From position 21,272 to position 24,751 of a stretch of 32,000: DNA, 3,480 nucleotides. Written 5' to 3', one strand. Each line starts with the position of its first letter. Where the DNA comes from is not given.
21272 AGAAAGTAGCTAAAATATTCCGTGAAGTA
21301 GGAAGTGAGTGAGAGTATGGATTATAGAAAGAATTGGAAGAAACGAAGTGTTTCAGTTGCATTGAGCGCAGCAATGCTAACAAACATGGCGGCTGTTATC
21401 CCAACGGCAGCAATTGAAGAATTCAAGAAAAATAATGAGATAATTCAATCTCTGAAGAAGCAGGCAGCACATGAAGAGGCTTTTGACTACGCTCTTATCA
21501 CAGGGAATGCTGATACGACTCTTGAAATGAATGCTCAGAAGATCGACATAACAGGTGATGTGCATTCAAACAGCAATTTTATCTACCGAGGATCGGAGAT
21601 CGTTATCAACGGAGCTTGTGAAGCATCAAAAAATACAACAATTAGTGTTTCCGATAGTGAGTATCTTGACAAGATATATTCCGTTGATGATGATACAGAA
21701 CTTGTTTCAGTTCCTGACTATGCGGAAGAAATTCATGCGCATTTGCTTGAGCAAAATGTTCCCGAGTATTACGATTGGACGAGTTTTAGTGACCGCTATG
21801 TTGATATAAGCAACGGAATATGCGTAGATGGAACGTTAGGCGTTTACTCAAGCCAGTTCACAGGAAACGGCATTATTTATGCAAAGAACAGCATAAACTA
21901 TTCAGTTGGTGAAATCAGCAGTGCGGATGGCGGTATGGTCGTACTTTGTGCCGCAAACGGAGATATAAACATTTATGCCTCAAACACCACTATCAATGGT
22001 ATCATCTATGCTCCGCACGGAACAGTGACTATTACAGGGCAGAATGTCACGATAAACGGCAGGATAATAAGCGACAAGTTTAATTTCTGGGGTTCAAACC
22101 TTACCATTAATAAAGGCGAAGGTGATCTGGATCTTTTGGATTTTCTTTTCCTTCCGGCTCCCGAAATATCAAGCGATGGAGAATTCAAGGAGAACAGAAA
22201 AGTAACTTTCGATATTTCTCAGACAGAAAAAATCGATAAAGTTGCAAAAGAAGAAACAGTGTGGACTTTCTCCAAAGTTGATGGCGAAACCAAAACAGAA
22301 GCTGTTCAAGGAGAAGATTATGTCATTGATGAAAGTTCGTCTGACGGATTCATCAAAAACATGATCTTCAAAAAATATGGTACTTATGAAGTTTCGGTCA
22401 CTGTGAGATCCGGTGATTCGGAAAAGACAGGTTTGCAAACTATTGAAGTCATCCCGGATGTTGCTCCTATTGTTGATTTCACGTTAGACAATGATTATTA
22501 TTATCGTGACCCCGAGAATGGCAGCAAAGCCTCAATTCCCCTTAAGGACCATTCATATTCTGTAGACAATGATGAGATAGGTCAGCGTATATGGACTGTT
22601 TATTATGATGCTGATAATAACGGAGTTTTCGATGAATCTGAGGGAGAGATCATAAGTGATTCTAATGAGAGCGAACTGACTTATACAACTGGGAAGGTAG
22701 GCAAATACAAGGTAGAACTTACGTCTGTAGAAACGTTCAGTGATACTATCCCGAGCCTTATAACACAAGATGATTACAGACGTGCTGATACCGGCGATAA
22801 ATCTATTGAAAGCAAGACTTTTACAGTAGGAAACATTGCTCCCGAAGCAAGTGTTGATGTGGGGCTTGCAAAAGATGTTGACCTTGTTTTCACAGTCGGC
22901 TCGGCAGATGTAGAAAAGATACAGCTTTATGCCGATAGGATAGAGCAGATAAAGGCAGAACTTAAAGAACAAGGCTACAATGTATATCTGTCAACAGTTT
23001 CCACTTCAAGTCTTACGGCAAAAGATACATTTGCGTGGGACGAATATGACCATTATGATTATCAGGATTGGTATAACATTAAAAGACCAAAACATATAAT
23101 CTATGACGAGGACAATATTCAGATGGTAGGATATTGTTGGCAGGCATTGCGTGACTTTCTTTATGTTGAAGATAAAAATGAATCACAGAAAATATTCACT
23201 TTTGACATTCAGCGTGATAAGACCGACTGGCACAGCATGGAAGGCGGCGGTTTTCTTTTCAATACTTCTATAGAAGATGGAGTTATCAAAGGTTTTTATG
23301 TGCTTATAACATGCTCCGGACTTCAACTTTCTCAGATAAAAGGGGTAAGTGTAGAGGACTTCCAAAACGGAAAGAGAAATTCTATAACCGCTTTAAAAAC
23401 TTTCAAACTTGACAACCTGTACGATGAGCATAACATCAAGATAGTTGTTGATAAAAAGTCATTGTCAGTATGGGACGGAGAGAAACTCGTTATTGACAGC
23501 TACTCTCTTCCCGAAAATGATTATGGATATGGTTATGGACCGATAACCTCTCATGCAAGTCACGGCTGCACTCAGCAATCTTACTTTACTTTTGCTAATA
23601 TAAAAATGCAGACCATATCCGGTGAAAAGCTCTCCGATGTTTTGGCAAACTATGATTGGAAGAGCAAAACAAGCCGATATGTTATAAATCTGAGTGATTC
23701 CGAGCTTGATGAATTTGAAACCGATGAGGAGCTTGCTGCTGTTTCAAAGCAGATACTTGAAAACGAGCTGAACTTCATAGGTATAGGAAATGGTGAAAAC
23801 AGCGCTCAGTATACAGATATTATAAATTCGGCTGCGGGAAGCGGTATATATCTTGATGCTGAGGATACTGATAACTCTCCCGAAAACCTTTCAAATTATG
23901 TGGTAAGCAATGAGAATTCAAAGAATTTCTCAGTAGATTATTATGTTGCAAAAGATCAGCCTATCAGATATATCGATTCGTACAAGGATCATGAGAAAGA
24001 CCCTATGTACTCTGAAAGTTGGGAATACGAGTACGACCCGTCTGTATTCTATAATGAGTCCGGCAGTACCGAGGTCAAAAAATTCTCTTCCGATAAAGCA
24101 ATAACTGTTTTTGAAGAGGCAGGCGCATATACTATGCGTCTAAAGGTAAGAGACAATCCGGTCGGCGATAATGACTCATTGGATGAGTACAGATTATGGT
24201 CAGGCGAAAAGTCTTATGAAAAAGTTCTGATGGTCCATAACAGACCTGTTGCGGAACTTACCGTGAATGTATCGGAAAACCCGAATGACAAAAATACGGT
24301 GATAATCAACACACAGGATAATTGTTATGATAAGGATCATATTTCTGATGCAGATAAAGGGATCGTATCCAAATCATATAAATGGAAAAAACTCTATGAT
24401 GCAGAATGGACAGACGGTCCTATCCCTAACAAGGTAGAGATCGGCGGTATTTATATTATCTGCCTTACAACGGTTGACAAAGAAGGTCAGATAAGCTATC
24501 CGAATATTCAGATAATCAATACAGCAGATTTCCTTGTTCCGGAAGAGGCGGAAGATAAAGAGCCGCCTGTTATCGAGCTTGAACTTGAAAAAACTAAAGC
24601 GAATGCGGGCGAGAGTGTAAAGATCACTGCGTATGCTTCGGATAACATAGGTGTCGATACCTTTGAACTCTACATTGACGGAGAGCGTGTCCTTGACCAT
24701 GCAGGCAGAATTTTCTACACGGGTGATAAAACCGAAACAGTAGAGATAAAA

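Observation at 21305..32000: A 10.5-kb Sec-signal RHS/YD polymorphic toxin locus in a cellulosomal Gram-positive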

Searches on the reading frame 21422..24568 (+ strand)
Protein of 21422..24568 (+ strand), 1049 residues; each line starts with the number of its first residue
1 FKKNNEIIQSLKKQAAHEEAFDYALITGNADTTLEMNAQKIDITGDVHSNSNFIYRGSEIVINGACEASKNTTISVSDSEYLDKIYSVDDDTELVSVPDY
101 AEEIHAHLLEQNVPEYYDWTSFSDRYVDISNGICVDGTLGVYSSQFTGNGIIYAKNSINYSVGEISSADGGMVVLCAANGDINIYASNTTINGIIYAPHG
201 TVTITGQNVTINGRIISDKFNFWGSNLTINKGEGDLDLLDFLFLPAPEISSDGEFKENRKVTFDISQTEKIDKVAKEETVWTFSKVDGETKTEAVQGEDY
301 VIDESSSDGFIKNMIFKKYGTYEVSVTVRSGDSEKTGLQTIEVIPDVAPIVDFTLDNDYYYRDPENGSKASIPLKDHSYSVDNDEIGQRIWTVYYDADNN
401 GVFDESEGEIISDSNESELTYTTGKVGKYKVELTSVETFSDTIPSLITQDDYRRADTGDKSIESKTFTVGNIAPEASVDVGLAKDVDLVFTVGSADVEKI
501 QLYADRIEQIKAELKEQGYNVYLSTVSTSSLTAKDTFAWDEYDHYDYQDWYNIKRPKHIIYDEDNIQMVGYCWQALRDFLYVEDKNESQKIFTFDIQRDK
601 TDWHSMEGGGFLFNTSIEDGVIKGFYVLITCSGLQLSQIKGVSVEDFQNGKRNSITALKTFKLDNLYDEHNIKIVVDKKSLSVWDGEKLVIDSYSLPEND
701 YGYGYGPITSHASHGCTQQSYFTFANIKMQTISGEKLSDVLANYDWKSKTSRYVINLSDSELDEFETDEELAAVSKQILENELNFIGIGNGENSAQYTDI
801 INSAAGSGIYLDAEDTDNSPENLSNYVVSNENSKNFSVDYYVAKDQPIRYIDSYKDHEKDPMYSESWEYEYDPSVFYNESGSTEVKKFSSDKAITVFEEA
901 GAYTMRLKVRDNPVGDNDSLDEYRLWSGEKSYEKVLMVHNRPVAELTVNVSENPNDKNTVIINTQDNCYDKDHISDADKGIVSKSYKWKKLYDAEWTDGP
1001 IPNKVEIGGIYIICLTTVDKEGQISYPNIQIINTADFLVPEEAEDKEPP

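Call 23: find_homologous_proteins(query=window:21422-24568:+, max_evalue=0.001)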
Query window:21422-24568:+ (1049 aa): 25 proteins with E <= 0.001 among 8000 candidates.
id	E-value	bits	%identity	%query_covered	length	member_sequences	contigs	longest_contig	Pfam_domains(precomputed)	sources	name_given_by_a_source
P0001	0.0e+0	1348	57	99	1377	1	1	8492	PF23981.2,PF00801.27,PF18911.7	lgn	-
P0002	0.0e+0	1256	55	98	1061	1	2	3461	PF23981.2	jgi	-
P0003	3.4e-277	941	44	98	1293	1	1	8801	PF00553.26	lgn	-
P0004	9.4e-276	936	43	98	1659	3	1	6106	PF00553.26,PF00801.27,PF19077.7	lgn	-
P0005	4.0e-274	931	44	98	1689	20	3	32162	PF00553.26,PF00801.27,PF19077.7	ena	-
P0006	1.3e-251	856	42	98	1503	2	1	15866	PF07495.20,PF15418.13,PF00801.27,PF17957.8,PF19077.7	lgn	-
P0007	6.0e-238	811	47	79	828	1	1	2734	-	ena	-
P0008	7.9e-218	744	40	98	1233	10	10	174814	-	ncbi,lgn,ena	-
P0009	6.1e-206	705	43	81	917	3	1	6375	PF00801.27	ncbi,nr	ncbi:MAG: hypothetical protein IKL07_04815, partial [Clostridium sp.]|nr:hypothetical protein [Clost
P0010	1.1e-204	701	46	73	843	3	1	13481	-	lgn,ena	-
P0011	2.7e-198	680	45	70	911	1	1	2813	PF00553.26,PF09478.17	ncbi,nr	ncbi:MAG: cellulose binding domain-containing protein, partial [Lachnospiraceae bacterium]|nr:cellul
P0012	5.5e-188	645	36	96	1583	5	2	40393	PF23981.2,PF17957.8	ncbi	-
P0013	4.9e-180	619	34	100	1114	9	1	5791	PF23981.2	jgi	-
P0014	1.8e-163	564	41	68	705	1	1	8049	-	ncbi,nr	ncbi:MAG: hypothetical protein PUG10_07715, partial [Lachnospiraceae bacterium]|nr:hypothetical prot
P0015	3.0e-100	355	41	45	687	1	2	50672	PF00553.26,PF23981.2,PF09478.17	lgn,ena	-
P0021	4.1e-54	202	37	21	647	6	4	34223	PF23981.2,PF00059.28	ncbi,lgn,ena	-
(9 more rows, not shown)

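Call 24: search_protein_families(library=pfam, proteins=[P0001, P0005, P0006, P0008, P0012, P0021], max_evalue=0.01)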
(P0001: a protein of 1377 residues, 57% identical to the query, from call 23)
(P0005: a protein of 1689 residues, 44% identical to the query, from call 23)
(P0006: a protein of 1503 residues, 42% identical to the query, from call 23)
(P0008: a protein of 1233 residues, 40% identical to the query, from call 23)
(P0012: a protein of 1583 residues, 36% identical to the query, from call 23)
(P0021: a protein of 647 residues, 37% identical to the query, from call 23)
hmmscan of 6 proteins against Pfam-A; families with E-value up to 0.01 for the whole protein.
P0001 (1377 aa): 6 families
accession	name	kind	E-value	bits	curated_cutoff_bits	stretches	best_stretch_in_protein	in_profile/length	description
PF00801.26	PKD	-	4.6e-07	30.2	23.5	0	342-372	48-78/80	PKD domain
PF23981.1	DUF7305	-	6.8e-06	26.5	27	1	164-255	87-172/185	Domain of unknown function (DUF7305)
PF18911.6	PKD_4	-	1e-05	25.9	27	0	921-947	46-72/85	PKD domain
PF18981.6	InlK_D3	-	0.00011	22.7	25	0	339-374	38-73/75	Internalin K domain (D3/D4)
PF17957.7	Big_7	-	0.00043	21.3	24.1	0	1094-1132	14-44/70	Bacterial Ig domain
PF13754.12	Big_3_4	-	0.003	17.9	27.3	0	1042-1062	34-53/106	Domain of unknown function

P0005 (1689 aa): 7 families
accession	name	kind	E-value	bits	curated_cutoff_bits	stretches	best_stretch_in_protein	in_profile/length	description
PF00553.25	CBM_2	-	1.9e-12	47.9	24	1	49-138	1-91/101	Cellulose binding domain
PF19077.6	Big_13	-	5.4e-07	30.5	27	0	1353-1393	55-99/102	Bacterial Ig-like domain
PF00801.26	PKD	-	1.5e-06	28.6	23.5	0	470-498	49-77/80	PKD domain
PF23981.1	DUF7305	-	0.0007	20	27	1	294-388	77-172/185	Domain of unknown function (DUF7305)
PF18911.6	PKD_4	-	0.002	18.6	27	0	471-491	53-73/85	PKD domain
PF22352.2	K319L-like_PKD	-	0.0066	16.9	27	0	1361-1387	51-77/84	K319L-like, PKD domain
PF09478.16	CBM49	-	0.0068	17.1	23.4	0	60-127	16-77/80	Carbohydrate binding domain CBM49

P0006 (1503 aa): 9 families
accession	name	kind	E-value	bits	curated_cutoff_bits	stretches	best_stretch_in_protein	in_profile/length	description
PF15418.12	DUF4625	-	3.9e-10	40.6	27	0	1210-1240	100-130/131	Domain of unknown function (DUF4625)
PF17957.7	Big_7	-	2.4e-06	28.5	24.1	0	1069-1101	15-47/70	Bacterial Ig domain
PF19077.6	Big_13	-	3.2e-06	28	27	0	1210-1234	69-93/102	Bacterial Ig-like domain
PF00801.26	PKD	-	6.5e-06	26.5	23.5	0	337-367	46-76/80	PKD domain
PF07495.19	Y_Y_Y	-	1.1e-05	25.7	26.6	0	1213-1240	35-62/65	Y_Y_Y domain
PF18981.6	InlK_D3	-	9.3e-05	22.9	25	0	1319-1337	49-67/75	Internalin K domain (D3/D4)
PF18911.6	PKD_4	-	0.00024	21.6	27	0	1367-1452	3-77/85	PKD domain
PF22352.2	K319L-like_PKD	-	0.0022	18.4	27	0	1303-1337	43-77/84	K319L-like, PKD domain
PF05345.18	He_PIG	-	0.0072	17.2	24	0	1206-1236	63-91/96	Putative Ig domain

P0008 (1233 aa): 0 families

P0012 (1583 aa): 7 families
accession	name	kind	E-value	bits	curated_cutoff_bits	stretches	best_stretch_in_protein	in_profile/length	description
PF17957.7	Big_7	-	2.6e-07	31.6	24.1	1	1357-1431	1-68/70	Bacterial Ig domain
PF23981.1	DUF7305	-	9.3e-07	29.4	27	1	129-226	79-173/185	Domain of unknown function (DUF7305)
PF18911.6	PKD_4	-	3.9e-05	24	27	0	1425-1444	58-77/85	PKD domain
PF00801.26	PKD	-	7.5e-05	23.1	23.5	0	296-329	48-71/80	PKD domain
PF19077.6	Big_13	-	0.0033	18.3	27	0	1418-1446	66-94/102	Bacterial Ig-like domain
PF16967.11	TcfC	-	0.0048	16.9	29.4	0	1420-1444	37-60/68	E-set like domain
PF15418.12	DUF4625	-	0.0078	16.9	27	0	1157-1241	29-130/131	Domain of unknown function (DUF4625)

P0021 (647 aa): 2 families
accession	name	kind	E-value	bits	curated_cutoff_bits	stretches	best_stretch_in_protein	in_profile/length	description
PF00059.27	Lectin_C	-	7e-19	69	22.6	1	39-138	2-100/107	Lectin C-type domain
PF23981.1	DUF7305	-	1e-05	26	27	1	255-362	77-172/185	Domain of unknown function (DUF7305)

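Call 48: predict_structure(alignment_id=A1)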
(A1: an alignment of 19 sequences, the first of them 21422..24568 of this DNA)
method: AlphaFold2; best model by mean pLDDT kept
length: 1049 residues; sequences in the alignment: 19
mean_pLDDT: 86.1   pTM: 0.55
mean pLDDT of the five models: 86.1, 85.2, 84.0, 83.5, 81.9
residues with pLDDT >= 90: 499; 70-90: 467; 50-70: 61; < 50: 22
segments of 3 or more residues with pLDDT < 50: 1-18, 552-554
pLDDT, mean of each block of 10 residues (from residue 1): 28 35 88 86 92 91 90 87 86 83 87 87 85 92 85 94 65 90 90 91 91 91 90 77 77 91 87 80 86 89 92 93 88 79 91 90 87 92 89 92 87 91 92 90 88 88 89 91 93 84 94 93 87 77 73 65 80 79 86 82 65 93 92 89 90 87 82 88 88 84 89 65 86 83 81 91 80 90 93 90 88 92 95 88 90 88 93 89 90 89 93 91 92 89 94 88 94 91 95 92 91 95 93 82 55
secondary structure, 60 per line:
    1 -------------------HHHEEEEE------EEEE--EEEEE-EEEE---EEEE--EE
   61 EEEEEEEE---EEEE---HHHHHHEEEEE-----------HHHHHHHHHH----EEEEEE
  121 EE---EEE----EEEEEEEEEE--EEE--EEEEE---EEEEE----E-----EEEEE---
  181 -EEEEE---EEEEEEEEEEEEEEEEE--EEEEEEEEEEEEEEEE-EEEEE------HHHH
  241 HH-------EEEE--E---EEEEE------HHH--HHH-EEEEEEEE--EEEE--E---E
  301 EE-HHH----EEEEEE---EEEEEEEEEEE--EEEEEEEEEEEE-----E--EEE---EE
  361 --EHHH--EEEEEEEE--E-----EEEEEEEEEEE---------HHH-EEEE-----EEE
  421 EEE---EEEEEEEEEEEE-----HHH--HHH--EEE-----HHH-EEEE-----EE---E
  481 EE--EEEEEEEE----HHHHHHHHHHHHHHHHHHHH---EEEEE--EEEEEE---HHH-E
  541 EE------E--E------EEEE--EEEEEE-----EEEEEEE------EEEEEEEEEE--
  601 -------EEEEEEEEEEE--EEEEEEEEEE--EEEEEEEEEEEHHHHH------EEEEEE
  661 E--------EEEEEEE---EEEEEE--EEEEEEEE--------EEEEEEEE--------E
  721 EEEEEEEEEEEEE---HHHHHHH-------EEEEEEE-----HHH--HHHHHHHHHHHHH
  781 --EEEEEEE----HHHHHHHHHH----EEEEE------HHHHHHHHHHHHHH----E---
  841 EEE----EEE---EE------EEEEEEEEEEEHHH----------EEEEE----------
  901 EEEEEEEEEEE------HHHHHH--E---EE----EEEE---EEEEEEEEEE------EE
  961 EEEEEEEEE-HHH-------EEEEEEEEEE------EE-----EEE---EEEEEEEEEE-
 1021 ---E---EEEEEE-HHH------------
elements in order (helices of 4 or more, strands of 3 or more residues): E23-27 E34-37 E40-44 E46-49 E53-56 E59-68 E72-75 H79-84 E85-89 H101-110 E115-122 E126-128 E133-142 E145-147 E150-154 E158-162 E173-177 E182-186 E190-206 E209-224 E226-230 H237-242 E250-253 E260-264 E280-287 E290-293 E300-302 E311-316 E320-330 E333-344 E353-355 E369-376 E385-395 E409-412 E418-423 E427-438 E454-456 E466-469 E480-482 E485-492 H497-516 E520-524 E527-532 E540-542 E559-562 E565-570 E576-582 E589-598 E608-618 E621-630 E633-643 H644-648 E655-661 E670-676 E680-685 E688-695 E704-711 E720-733 H737-743 E751-757 H768-780 E783-789 H794-803 E808-812 H819-832 E841-843 E848-850 E862-872 E886-890 E901-911 H918-923 E936-939 E943-952 E959-969 E981-990 E1004-1006 E1010-1019 E1028-1033

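Call 51: fold_search(model_id=the predicted structure, library=pdb)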
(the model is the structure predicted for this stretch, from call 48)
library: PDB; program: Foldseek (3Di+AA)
matches with E <= 10: 1521; with E <= 0.001: 203
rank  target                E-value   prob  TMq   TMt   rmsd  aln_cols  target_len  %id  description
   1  8k53_A                4.1e-08  1.00  0.08  0.10  34.4       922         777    8  Structure of the Dimeric Human CNTN2 Ig 1-6-FNIII 1-2 Domain in an Asymmetric State (released 2023-12-06)
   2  9flp_A                7.7e-08  1.00  0.11  0.12  60.9       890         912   10  CryoEM structure of the neck (1403-2314) in the grappling hook protein A (GhpA) in the bacterium Aureispira sp. CCB-QB (released 2024-10-16)
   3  6tav_A                4.0e-07  0.99  0.10  0.08  42.3      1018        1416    8  Crystal structure of endopeptidase-induced alpha2-macroglobulin (released 2021-05-12)
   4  6tav_D                7.8e-07  0.98  0.10  0.09  42.1       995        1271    9  Crystal structure of endopeptidase-induced alpha2-macroglobulin (released 2021-05-12)
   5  6tav_C                8.6e-07  1.00  0.11  0.09  42.9       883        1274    9  Crystal structure of endopeptidase-induced alpha2-macroglobulin (released 2021-05-12)
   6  7b2m_A                8.6e-07  1.00  0.10  0.14  41.9       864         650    6  Cryo-EM structure of complement C4b in complex with nanobody E3 (released 2022-03-02)
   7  8ayh_C                1.2e-06  0.99  0.09  0.12  41.8       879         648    8  Structure of Complement C5 in Complex with small molecule inhibitor and CVF (released 2022-12-21)
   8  5hcc_B                1.4e-06  1.00  0.08  0.12  41.2       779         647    9  Ternary complex of human Complement C5 with Ornithodoros moubata OmCI and Dermacentor andersoni RaCI3. (released 2016-03-30)
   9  8uin_G                1.8e-06  1.00  0.10  0.14  41.9       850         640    9  Structure of the C3bBb-albicin complex (released 2024-05-08)
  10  9fly_A                1.9e-06  0.99  0.11  0.13  61.5       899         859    8  CryoEM structure of the base (4151-5009) in the grappling hook protein A (GhpA) in the bacterium Aureispira sp. CCB-QB (released 2024-10-16)
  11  7ad7_B                2.1e-06  0.99  0.09  0.13  41.2       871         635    7  Crystal structure of human complement C5 in complex with the K8 bovine knob domain peptide. (released 2021-03-10)
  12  9u61_E                2.2e-06  0.99  0.09  0.07  42.1       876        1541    7  CP/MBL pathways C3 convertase C4b2a and C3 complex (released 2026-01-14)
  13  8wa2_E                2.2e-06  0.94  0.08  0.06  37.0       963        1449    8  cryo-EM structure of native mastigonemes isolated from Chlamydomonas reinhardtii at 3.0 angstrom resolution (released 2024-04-10)
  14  3hs0_A                2.7e-06  0.99  0.09  0.13  42.1       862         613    8  Cobra Venom Factor (CVF) in complex with human factor B (released 2009-07-07)
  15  7ad6_B                3.1e-06  0.98  0.09  0.12  41.9       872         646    8  Crystal structure of human complement C5 in complex with the K92 bovine knob domain peptide. (released 2021-03-10)
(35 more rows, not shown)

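Call 77: find_encoding_contigs(protein=P0001, flank=6000, max_places=2)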
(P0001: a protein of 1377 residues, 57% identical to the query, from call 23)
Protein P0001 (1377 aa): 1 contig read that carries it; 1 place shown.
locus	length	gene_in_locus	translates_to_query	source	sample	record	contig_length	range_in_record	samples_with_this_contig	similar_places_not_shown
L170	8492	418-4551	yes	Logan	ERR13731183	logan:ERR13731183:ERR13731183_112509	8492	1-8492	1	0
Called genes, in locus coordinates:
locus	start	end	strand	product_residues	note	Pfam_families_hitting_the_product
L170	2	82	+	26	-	?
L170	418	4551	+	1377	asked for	PF23981:DUF7305 (weak), PF00801:PKD (faint), PF18911:PKD_4 (faint)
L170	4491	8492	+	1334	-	?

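Call 78: find_encoding_contigs(protein=P0008, flank=6000, max_places=2)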
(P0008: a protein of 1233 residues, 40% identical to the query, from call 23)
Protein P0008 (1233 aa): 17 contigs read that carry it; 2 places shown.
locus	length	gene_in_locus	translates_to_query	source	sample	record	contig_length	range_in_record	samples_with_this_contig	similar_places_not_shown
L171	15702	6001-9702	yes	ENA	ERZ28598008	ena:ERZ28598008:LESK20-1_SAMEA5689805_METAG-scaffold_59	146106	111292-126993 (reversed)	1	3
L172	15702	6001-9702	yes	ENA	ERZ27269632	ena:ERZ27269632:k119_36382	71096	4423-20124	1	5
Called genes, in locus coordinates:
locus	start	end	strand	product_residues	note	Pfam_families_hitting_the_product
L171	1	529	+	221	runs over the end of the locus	-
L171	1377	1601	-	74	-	PF00583:Acetyltransf_1 (weak), PF13673:Acetyltransf_10 (weak)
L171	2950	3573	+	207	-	-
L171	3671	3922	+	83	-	-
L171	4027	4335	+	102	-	-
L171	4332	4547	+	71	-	-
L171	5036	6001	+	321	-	-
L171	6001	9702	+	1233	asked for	-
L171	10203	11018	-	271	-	PF01522:Polysacc_deac_1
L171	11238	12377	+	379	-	PF01702:TGT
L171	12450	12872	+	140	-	PF02699:YajC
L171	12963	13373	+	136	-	PF12670:DUF3792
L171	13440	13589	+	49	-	PF13165:SCIFF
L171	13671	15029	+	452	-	PF04055:Radical_SAM, PF13353:Fer4_12, PF13186:SPASM (weak)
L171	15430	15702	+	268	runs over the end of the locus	PF03446:NAD_binding_2, PF03807:F420_oxidored, PF14748:P5CR_dimer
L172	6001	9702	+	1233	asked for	-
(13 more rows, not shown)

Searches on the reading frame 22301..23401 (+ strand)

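Call 34: search_protein_families(library=pfam, proteins=[window:22301-23401:+], max_evalue=1)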
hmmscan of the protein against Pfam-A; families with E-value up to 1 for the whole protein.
window:22301-23401:+ (367 aa): 4 families
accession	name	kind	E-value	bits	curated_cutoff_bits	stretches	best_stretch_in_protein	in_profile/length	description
PF00801.26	PKD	-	0.0022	18.4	23.5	1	17-43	47-73/80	PKD domain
PF07495.19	Y_Y_Y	-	0.008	16.5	26.6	0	114-140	18-44/65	Y_Y_Y domain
PF18911.6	PKD_4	-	0.0088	16.5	27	1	11-50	44-83/85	PKD domain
PF20009.4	GEVED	-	0.016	16.4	24.4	1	98-129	2-33/78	GEVED domain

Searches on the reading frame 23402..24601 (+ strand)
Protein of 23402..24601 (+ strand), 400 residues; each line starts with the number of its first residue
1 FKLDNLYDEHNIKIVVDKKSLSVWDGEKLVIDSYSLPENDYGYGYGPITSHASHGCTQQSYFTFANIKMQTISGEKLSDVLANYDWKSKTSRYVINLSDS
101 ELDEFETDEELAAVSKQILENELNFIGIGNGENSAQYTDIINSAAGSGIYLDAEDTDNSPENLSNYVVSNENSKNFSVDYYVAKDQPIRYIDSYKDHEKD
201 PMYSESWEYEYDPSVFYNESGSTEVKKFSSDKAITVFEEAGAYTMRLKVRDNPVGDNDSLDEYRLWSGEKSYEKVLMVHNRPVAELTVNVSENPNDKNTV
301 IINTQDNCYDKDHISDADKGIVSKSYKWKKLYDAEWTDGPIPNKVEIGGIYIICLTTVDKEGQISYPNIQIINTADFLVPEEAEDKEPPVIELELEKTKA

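Call 34: search_protein_families(library=pfam, proteins=[window:23402-24601:+], max_evalue=1)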
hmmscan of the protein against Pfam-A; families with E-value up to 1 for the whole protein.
window:23402-24601:+ (400 aa): 3 families
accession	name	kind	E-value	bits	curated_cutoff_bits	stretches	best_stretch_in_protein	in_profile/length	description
PF22680.2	Glyco_hydro_123_N_2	-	0.06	13.6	27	1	260-303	22-65/142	Glycoside hydrolase 123 N-terminal domain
PF23915.1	SusG_C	-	0.089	13.5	27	0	271-306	9-44/62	Alpha-amylase SusG C-terminal domain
PF18911.6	PKD_4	-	0.12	12.8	27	0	235-253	54-72/85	PKD domain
